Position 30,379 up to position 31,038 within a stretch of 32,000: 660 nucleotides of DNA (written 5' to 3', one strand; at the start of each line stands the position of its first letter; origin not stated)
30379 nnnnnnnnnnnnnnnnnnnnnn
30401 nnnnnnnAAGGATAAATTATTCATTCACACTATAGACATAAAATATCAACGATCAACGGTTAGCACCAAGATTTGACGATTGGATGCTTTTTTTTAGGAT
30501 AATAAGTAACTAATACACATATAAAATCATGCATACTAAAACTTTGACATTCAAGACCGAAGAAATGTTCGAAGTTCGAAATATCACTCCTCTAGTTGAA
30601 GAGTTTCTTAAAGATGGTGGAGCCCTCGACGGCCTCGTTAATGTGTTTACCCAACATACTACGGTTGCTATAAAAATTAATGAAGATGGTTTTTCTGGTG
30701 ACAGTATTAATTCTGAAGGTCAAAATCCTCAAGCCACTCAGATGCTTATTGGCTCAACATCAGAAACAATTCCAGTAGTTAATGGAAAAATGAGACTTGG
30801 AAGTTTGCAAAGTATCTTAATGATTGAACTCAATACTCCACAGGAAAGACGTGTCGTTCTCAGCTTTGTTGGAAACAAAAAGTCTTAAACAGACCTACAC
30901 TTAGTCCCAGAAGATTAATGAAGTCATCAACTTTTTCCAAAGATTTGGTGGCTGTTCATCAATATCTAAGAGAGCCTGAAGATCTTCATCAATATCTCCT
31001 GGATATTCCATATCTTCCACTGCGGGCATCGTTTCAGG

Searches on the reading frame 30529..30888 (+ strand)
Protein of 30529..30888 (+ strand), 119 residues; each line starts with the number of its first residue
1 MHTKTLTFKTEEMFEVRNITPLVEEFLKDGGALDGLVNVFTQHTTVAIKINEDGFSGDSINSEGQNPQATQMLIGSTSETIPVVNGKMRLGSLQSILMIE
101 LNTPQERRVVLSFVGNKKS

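Call 59: search_protein_families(library=pfam, proteins=[window:30529-30888:+], max_evalue=0.01)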
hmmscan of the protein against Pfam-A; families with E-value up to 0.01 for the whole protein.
window:30529-30888:+ (119 aa): 1 family
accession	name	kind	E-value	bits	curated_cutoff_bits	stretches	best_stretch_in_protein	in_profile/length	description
PF01894.22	UPF0047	-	2e-16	60.6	27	2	70-112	73-116/117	Uncharacterised protein family UPF0047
